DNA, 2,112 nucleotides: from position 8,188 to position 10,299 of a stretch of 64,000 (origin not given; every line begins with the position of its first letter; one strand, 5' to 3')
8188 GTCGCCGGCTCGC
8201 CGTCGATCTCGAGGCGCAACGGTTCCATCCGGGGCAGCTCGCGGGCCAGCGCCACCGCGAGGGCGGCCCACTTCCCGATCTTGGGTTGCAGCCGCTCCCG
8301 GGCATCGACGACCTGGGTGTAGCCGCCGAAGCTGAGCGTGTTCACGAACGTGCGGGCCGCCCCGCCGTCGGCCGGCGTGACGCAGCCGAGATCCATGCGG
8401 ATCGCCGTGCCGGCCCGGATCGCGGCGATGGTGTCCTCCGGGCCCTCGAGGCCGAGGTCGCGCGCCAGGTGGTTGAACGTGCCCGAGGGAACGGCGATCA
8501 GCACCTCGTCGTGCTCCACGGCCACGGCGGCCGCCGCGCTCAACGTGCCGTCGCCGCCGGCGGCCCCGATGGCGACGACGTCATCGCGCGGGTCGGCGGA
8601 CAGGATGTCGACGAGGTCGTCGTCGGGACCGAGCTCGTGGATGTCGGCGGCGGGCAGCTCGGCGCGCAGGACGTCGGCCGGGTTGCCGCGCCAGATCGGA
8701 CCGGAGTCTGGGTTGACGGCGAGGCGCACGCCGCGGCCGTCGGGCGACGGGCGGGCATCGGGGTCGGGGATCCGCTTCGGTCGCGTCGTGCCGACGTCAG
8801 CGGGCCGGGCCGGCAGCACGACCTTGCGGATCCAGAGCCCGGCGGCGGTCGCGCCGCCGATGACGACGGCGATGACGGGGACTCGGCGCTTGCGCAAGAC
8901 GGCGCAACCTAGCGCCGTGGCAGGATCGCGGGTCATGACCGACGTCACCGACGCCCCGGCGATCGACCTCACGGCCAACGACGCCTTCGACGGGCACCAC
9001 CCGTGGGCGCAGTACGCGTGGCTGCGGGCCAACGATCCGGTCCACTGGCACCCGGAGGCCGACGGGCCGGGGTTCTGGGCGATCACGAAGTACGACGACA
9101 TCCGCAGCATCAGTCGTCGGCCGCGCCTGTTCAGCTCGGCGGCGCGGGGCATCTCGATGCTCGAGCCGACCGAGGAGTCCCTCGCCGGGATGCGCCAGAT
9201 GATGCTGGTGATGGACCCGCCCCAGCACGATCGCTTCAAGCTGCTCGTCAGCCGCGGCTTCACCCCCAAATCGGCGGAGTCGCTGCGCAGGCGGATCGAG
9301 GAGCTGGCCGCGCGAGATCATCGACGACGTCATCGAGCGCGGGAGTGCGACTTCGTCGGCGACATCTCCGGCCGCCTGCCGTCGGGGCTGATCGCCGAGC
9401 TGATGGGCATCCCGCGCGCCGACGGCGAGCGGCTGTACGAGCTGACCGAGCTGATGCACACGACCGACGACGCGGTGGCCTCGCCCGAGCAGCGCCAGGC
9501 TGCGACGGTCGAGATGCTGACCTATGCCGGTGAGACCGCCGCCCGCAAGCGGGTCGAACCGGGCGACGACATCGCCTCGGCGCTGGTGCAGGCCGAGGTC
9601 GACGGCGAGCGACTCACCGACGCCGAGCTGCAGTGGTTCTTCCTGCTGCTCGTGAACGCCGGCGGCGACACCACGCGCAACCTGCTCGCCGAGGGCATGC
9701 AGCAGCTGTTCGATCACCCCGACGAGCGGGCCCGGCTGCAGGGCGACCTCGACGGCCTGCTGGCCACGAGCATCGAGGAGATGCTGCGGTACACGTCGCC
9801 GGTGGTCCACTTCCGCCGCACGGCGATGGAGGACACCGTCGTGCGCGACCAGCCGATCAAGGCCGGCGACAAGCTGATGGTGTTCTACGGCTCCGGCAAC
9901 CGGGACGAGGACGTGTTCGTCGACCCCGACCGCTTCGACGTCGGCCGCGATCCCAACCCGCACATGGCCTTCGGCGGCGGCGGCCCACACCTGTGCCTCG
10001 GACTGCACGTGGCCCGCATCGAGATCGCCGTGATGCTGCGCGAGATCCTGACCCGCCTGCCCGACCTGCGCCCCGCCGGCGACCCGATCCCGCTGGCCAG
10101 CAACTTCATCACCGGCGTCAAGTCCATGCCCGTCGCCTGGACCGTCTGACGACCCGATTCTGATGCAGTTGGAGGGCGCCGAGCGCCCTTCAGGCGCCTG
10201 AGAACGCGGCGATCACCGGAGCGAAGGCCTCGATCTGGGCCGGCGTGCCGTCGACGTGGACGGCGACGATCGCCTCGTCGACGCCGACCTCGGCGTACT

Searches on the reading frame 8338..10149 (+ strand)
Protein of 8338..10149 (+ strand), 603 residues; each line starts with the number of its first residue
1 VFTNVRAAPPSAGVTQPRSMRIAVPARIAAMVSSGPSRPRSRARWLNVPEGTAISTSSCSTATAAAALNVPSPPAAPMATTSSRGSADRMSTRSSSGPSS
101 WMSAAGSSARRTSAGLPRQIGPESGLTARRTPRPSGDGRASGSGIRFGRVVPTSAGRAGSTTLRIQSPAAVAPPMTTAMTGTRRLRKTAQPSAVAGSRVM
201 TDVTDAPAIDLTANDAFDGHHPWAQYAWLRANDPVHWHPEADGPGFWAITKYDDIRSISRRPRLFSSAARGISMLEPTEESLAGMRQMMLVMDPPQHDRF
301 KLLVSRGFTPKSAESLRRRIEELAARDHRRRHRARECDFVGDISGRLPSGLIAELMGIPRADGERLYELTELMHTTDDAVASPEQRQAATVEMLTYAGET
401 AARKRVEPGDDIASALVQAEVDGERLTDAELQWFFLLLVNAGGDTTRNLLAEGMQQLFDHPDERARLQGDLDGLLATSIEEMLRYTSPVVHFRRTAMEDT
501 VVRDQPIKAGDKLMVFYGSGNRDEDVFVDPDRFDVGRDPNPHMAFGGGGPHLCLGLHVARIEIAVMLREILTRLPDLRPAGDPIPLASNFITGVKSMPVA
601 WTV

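Call 72: search_protein_families(library=ncbifam, proteins=[window:8338-10149:+], max_evalue=0.00001)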
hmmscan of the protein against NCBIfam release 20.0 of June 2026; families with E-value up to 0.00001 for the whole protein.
window:8338-10149:+ (603 aa): 8 families
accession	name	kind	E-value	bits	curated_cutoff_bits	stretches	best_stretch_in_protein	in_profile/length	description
NF041177.1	Cyp119_Thmprot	equivalog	3.5e-46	157.7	680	1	226-573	5-339/368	cytochrome P450 Cyp119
NF041802.1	P450_SolI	exception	1.9e-44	151.8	850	1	214-599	24-420/424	solanimycin biosynthesis cytochrome P450 SolI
NF045816.1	PentlenlactSyn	equivalog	4.5e-41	140.9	700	1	245-580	37-372/396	pentalenolactone synthase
TIGR04515.1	P450_rel_GT_act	subfamily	2.4e-38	132.5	343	1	245-584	52-369/386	P450-derived glycosyltransferase activator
TIGR04458.1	CYP450_TxtE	equivalog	3.6e-32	111.5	500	1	221-599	12-400/403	4-nitrotryptophan synthase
TIGR04538.1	P450_cycloAA_1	subfamily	4.1e-31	108.2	500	1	220-578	9-370/395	cytochrome P450, cyclodipeptide synthase-associated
NF050147.1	aminopyruv_ApyO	equivalog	5.4e-08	31.9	525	1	272-573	63-392/444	RiPP biosynthesis cytochrome P450 ApyO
NF045812.1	PentlenOxigase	equivalog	2.5e-07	29.9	800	1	408-573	218-408/444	pentalenene oxygenase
